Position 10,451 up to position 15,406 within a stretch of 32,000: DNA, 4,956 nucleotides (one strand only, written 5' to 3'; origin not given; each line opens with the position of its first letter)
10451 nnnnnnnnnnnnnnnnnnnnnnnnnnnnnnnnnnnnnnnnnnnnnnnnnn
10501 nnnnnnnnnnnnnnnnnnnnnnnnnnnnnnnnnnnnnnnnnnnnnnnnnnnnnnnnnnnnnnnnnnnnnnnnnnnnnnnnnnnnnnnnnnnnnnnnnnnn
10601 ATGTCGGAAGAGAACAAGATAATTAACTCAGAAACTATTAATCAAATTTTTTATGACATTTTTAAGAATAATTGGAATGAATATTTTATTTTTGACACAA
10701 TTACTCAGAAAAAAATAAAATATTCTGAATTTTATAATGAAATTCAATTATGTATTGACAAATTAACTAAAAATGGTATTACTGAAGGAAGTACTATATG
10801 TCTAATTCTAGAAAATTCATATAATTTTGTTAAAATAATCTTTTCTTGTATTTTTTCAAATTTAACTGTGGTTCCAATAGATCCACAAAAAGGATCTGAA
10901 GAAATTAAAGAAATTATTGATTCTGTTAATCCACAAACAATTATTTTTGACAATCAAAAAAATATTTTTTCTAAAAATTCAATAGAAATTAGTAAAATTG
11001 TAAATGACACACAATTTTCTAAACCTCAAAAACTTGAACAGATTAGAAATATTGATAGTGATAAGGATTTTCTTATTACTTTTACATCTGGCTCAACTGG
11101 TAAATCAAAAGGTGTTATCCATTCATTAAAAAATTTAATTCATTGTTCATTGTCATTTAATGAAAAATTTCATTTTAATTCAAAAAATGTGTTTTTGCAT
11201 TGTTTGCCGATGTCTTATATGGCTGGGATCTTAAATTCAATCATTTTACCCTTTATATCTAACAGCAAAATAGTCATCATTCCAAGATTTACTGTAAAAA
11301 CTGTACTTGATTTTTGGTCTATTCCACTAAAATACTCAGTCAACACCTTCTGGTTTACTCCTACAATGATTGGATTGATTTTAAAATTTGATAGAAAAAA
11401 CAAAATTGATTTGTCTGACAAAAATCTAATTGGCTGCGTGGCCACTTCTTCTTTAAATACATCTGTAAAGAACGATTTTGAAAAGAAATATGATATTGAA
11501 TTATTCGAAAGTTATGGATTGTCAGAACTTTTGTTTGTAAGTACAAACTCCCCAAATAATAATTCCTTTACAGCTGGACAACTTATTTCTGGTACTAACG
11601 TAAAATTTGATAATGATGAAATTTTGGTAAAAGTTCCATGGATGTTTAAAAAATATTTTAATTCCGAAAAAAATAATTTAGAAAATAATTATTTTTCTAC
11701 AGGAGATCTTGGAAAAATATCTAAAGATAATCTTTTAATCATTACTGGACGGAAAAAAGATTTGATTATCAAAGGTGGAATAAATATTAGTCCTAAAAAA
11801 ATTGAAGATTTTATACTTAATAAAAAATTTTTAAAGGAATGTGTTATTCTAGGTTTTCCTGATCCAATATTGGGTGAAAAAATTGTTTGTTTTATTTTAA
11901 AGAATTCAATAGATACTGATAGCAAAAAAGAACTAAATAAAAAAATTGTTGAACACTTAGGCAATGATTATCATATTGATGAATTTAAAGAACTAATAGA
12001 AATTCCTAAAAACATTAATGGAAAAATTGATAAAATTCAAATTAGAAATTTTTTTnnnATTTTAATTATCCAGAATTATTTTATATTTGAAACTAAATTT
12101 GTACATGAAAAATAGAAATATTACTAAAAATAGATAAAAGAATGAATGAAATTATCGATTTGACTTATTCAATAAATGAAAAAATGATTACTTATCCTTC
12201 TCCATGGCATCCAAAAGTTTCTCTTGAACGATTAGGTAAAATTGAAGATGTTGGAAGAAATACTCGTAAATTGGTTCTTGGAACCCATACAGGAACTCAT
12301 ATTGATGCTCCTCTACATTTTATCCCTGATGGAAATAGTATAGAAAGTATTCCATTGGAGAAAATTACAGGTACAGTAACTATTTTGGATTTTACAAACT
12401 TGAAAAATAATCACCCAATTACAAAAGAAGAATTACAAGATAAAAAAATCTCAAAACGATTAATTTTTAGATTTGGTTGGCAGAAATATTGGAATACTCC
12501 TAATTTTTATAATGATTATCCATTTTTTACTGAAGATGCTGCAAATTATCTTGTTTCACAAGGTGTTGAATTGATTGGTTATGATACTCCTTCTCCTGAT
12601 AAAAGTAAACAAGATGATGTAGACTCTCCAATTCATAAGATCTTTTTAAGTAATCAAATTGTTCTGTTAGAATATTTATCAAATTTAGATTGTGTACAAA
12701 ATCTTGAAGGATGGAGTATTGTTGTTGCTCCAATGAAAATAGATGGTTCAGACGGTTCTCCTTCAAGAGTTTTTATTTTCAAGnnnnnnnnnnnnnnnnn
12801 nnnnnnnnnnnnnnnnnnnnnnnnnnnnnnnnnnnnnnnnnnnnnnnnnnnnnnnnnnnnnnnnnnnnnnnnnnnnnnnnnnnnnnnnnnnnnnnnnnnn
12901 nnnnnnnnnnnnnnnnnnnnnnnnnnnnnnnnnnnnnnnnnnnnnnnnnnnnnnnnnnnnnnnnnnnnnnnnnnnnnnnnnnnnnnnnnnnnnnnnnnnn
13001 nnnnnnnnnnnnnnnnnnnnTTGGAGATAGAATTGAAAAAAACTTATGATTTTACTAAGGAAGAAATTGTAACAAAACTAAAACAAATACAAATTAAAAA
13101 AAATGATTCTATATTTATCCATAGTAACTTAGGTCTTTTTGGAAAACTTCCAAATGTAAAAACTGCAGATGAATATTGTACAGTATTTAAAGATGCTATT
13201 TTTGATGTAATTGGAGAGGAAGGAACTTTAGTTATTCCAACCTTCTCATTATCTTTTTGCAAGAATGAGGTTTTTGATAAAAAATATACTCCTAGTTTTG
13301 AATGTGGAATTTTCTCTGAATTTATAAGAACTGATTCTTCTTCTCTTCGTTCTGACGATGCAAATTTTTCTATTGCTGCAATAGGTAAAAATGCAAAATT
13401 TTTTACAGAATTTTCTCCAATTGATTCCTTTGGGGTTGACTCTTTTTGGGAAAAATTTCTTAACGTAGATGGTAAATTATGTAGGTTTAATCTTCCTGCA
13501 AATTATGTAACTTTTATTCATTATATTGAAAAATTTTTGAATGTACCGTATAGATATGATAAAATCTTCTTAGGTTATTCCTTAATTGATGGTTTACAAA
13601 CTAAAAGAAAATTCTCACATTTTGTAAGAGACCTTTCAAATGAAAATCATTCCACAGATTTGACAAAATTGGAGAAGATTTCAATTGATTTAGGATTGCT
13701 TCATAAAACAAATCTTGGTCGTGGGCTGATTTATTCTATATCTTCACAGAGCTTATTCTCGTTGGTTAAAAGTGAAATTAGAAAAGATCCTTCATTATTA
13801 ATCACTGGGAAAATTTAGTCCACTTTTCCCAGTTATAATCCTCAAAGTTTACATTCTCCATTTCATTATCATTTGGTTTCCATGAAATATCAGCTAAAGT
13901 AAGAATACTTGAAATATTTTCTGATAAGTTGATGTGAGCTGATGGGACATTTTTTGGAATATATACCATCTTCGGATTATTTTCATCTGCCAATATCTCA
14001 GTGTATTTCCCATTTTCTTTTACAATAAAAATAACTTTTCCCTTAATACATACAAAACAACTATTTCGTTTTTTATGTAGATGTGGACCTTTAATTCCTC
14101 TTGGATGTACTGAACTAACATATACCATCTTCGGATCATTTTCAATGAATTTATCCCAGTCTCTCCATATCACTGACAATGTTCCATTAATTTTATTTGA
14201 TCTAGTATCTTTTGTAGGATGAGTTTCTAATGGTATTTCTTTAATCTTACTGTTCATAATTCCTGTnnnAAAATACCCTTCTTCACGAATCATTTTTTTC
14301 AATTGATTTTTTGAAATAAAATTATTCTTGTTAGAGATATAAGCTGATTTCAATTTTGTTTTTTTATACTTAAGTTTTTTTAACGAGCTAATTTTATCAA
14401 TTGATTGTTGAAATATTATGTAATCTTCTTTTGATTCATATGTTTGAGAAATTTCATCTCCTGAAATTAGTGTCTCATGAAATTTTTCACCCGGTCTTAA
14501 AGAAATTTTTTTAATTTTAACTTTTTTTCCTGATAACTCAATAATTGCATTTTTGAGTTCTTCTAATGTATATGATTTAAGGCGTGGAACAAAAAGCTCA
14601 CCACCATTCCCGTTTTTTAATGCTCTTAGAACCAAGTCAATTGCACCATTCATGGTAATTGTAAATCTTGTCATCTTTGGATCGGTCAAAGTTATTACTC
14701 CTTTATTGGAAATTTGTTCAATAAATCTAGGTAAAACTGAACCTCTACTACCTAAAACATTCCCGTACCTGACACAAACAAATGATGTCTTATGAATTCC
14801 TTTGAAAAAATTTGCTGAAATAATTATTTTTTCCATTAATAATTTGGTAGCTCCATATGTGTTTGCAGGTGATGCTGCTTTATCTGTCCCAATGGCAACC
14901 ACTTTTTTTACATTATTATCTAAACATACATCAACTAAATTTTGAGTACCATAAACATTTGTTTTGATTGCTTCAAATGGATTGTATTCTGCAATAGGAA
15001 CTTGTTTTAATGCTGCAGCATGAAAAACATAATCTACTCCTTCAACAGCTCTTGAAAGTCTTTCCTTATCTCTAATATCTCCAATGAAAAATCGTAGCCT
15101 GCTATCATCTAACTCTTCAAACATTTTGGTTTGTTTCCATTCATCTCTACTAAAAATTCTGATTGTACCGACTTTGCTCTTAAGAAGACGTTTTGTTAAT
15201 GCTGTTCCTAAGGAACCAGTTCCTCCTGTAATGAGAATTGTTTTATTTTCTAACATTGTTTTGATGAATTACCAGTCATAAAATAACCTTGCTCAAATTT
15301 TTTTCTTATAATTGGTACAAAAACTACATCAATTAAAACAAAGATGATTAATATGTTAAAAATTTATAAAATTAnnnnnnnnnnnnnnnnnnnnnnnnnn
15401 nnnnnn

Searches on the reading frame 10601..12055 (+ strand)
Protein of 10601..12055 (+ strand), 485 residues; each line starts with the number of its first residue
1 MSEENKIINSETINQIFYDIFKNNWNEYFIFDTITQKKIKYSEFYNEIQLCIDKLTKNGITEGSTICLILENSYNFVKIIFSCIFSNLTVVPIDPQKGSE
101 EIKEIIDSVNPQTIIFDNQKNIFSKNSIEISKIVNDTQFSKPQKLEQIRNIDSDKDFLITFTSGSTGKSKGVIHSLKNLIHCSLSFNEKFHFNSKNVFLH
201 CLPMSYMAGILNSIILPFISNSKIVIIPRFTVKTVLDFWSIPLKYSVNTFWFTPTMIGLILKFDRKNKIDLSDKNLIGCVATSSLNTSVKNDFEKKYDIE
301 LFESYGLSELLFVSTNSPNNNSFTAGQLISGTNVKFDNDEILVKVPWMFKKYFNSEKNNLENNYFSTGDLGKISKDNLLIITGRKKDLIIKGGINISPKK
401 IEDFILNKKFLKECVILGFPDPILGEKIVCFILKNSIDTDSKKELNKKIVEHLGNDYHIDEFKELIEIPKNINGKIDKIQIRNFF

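Call 42: search_protein_families(library=pfam, proteins=[window:10601-12055:+], max_evalue=0.00001)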
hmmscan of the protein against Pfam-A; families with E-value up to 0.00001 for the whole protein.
window:10601-12055:+ (485 aa): 2 families
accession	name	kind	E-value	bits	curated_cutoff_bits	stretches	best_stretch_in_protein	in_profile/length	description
PF00501.34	AMP-binding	-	7.7e-42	143.9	29.9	1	36-352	19-383/384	AMP-binding enzyme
PF13193.12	AMP-binding_C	-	3.6e-08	34.6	24.5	1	400-475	1-76/76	AMP-binding enzyme C-terminal domain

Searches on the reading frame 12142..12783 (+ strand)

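Call 42: search_protein_families(library=pfam, proteins=[window:12142-12783:+], max_evalue=0.00001)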
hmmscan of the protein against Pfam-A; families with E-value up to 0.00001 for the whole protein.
window:12142-12783:+ (214 aa): 1 family
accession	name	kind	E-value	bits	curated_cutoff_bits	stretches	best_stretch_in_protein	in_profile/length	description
PF04199.19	Cyclase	-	9e-31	107.4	23.1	1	5-154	1-142/142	Putative cyclase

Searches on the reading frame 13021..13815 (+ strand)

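Call 42: search_protein_families(library=pfam, proteins=[window:13021-13815:+], max_evalue=0.00001)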
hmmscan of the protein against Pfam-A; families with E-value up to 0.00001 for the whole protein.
window:13021-13815:+ (265 aa): 1 family
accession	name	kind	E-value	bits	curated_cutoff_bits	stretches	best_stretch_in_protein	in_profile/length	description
PF02522.19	Antibiotic_NAT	-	7.8e-28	98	25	1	33-249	2-227/232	Aminoglycoside 3-N-acetyltransferase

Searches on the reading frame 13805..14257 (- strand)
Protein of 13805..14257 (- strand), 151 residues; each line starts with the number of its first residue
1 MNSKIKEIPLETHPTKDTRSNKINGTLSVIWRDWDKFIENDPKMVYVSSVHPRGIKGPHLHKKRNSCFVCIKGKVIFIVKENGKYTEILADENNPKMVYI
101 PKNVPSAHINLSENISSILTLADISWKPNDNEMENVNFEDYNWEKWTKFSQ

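Call 42: search_protein_families(library=pfam, proteins=[window:13805-14257:-], max_evalue=0.00001)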
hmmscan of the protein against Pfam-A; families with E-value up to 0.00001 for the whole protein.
window:13805-14257:- (151 aa): 1 family
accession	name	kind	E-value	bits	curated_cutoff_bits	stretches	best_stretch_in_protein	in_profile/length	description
PF05523.17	FdtA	-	1.7e-27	96.2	23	1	21-139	12-127/131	WxcM-like, C-terminal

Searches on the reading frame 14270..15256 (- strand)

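Call 42: search_protein_families(library=pfam, proteins=[window:14270-15256:-], max_evalue=0.00001)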
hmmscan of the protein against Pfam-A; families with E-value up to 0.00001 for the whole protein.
window:14270-15256:- (329 aa): 10 families
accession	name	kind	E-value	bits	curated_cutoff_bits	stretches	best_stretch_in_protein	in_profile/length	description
PF02719.21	Polysacc_synt_2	-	1.2e-98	330.4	20.2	1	7-280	1-290/293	Polysaccharide biosynthesis protein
PF01370.27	Epimerase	-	8.1e-29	101.2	20.9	1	7-218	1-233/240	NAD dependent epimerase/dehydratase family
PF01073.25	3Beta_HSD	-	2.3e-23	83.1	22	1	8-187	1-201/280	3-beta hydroxysteroid dehydrogenase/isomerase family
PF16363.11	GDP_Man_Dehyd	-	8.6e-19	68.6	27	1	8-234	1-258/332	GDP-mannose 4,6 dehydratase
PF04321.23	RmlD_sub_bind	-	3.9e-16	59.4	27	1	6-172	2-156/287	RmlD substrate binding domain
PF13460.12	NAD_binding_10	-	2.2e-12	47.7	27.2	1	11-129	1-103/184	NAD(P)H-binding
PF07993.18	NAD_binding_4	-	1.4e-11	44.5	20.1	1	9-124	1-137/258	Male sterility protein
PF05368.20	NmrA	-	4.2e-11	43.4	27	1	4-147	2-136/298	NmrA-like family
PF08659.16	KR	-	3e-07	31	22.6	1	6-121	2-133/180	KR domain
PF00106.31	adh_short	-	2.3e-06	27.7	26.6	1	5-114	1-122/195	short chain dehydrogenase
